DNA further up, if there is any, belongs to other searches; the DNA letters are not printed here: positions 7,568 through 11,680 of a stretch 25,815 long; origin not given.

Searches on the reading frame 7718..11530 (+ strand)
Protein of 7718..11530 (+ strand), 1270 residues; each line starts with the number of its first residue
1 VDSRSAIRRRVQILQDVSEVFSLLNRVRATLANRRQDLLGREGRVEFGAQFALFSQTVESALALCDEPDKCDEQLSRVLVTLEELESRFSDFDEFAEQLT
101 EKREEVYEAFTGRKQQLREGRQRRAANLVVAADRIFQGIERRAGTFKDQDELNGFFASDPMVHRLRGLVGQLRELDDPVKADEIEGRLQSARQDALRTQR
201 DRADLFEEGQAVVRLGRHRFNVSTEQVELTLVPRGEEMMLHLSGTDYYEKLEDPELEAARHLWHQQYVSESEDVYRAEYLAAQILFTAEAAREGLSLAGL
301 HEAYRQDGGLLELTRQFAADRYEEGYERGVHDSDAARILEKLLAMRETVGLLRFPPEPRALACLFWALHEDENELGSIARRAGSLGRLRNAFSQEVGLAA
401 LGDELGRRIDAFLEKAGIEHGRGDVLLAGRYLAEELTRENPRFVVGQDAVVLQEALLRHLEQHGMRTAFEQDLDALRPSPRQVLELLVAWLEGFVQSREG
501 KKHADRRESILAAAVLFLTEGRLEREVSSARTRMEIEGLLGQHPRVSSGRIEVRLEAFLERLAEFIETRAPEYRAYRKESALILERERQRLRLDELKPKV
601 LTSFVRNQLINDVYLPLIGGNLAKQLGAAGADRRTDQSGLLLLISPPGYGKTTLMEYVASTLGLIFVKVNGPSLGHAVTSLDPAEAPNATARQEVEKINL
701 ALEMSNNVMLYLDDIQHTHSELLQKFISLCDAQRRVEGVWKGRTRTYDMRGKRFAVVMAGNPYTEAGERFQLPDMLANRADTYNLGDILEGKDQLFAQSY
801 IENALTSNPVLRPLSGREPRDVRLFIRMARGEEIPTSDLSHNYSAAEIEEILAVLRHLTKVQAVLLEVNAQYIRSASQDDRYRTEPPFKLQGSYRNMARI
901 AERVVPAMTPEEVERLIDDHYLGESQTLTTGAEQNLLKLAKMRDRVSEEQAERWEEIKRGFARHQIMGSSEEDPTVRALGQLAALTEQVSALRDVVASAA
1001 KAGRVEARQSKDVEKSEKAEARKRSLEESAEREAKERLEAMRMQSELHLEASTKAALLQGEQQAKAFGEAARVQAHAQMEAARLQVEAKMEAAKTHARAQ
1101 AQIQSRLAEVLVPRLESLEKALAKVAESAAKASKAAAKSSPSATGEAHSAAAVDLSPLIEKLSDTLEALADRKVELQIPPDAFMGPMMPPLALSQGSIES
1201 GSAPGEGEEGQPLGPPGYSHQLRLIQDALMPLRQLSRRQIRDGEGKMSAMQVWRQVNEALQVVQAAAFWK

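Call 7: search_protein_families(library=pfam, proteins=[window:7718-11530:+], max_evalue=0.01)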
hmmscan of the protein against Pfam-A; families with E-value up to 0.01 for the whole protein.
window:7718-11530:+ (1270 aa): 5 families
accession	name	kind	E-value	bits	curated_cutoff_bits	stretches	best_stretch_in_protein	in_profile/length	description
PF07728.20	AAA_5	-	4e-07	30.5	22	1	641-769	2-128/139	AAA domain (dynein-related subfamily)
PF00004.35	AAA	-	1.6e-06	29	21.2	1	641-720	1-71/131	ATPase family associated with various cellular activities (AAA)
PF13401.12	AAA_22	-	2.1e-06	28.5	27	1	636-732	3-110/130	AAA domain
PF25472.1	DUF7902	-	8.9e-05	23.1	26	1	10-36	58-84/85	Domain of unknown function (DUF7902)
PF05496.18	RuvB_N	-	0.00081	19.6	27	1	629-677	24-72/159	Holliday junction DNA helicase RuvB P-loop domain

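Call 13: find_homologous_proteins(query=window:7718-11527:+)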
Query window:7718-11527:+ (1270 aa): 2877 proteins with E <= 0.001 among 8000 candidates; the best 120 are listed.
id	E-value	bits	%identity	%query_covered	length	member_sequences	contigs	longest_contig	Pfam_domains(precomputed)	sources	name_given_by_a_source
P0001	0.0e+0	1880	81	78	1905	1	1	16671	PF12458.14,PF00004.36,PF07728.21,PF25472.2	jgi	jgi:hypothetical protein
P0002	0.0e+0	1345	53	99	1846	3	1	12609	PF12458.14,PF00004.36,PF13401.13,PF07728.21,PF25472.2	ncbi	-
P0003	0.0e+0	1340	54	99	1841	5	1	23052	PF12458.14,PF00004.36,PF13401.13,PF07728.21,PF25472.2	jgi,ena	jgi:hypothetical protein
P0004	0.0e+0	1339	61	81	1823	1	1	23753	PF12458.14,PF00004.36,PF07728.21,PF25472.2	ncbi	-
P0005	0.0e+0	1338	53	99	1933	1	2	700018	PF12458.14,PF00004.36,PF13401.13,PF07728.21,PF25472.2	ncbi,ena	-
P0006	0.0e+0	1336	60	79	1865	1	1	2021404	PF12458.14,PF00004.36,PF25472.2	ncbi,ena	-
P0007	0.0e+0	1335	54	99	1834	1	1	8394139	PF12458.14,PF00004.36,PF13401.13,PF07728.21,PF25472.2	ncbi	ncbi:DNA repair ATPase [Myxococcaceae bacterium GXIMD 01537]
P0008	0.0e+0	1327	54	99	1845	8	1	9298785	PF12458.14,PF00004.36,PF07728.21,PF25472.2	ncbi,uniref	ncbi:DNA repair ATPase [Melittangium boletus]|uniref:DNA repair ATPase n=1 Tax=Melittangium boletus 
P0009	0.0e+0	1324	52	99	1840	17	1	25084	PF12458.14,PF00004.36,PF13401.13,PF07728.21,PF25472.2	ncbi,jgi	jgi:hypothetical protein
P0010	0.0e+0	1324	62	78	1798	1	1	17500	PF12458.14,PF00004.36,PF13401.13,PF07728.21,PF25472.2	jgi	jgi:hypothetical protein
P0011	0.0e+0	1323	53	99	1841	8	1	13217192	PF12458.14,PF00004.36,PF13401.13,PF07728.21,PF25472.2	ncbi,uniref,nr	ncbi:AAA family ATPase [Archangium minus]|uniref:AAA family ATPase n=1 Tax=Archangium minus TaxID=83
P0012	0.0e+0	1323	53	99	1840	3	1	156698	PF12458.14,PF00004.36,PF13401.13,PF07728.21,PF25472.2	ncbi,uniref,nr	ncbi:DNA repair ATPase [Archangium violaceum]|uniref:DNA repair protein n=1 Tax=Archangium violaceum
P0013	0.0e+0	1322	53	99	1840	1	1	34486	PF12458.14,PF00004.36,PF13401.13,PF07728.21,PF25472.2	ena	-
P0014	0.0e+0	1320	61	78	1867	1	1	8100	PF12458.14,PF00004.36,PF13401.13,PF07728.21,PF25472.2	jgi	jgi:hypothetical protein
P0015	0.0e+0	1319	53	99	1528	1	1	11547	PF12458.14,PF00004.36,PF13401.13,PF07728.21,PF25472.2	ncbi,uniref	ncbi:MAG TPA: DNA repair ATPase, partial [Archangium sp.]|uniref:DNA repair ATPase n=1 Tax=Archangiu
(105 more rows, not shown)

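Call 20: search_protein_families(library=ncbifam, proteins=[window:7718-11527:+], max_evalue=0.1)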
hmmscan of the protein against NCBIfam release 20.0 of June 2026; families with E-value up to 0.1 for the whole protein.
window:7718-11527:+ (1270 aa): 3 families
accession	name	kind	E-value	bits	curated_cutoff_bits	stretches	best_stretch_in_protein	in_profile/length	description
NF000868.0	PRK00080.1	equivalog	0.00015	20.7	282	1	629-677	42-90/330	Holliday junction branch migration DNA helicase RuvB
TIGR00635.1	ruvB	equivalog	0.00093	18.3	299.05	1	629-675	21-67/305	Holliday junction branch migration DNA helicase RuvB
NF033453.1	BREX_3_BrxF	hypoth_equivalog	0.056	13.1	50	0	634-683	12-60/149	BREX-3 system P-loop-containing protein BrxF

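Call 46: find_encoding_contigs(protein=P0001, flank=6000, max_places=2)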
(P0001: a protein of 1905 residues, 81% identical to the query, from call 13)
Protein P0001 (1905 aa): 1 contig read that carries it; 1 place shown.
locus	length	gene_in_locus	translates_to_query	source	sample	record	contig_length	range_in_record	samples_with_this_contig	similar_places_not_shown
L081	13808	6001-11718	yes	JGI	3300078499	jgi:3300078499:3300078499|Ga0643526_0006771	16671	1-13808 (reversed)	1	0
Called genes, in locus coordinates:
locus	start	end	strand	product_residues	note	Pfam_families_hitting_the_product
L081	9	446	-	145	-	-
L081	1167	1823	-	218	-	PF02390:Methyltransf_4, PF13649:Methyltransf_25 (weak)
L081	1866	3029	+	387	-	PF24827:AstE_AspA_cat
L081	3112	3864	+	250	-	-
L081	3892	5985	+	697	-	-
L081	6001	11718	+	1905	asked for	PF12458:DUF3686, PF25472:DUF7902, PF00004:AAA (weak), PF07728:AAA_5 (weak)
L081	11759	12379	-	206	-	-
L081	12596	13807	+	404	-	?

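Call 53: search_protein_families(library=padloc, proteins=[window:7718-11527:+], max_evalue=0.01)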
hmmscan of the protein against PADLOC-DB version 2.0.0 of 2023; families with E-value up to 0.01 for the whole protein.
window:7718-11527:+ (1270 aa): 0 families
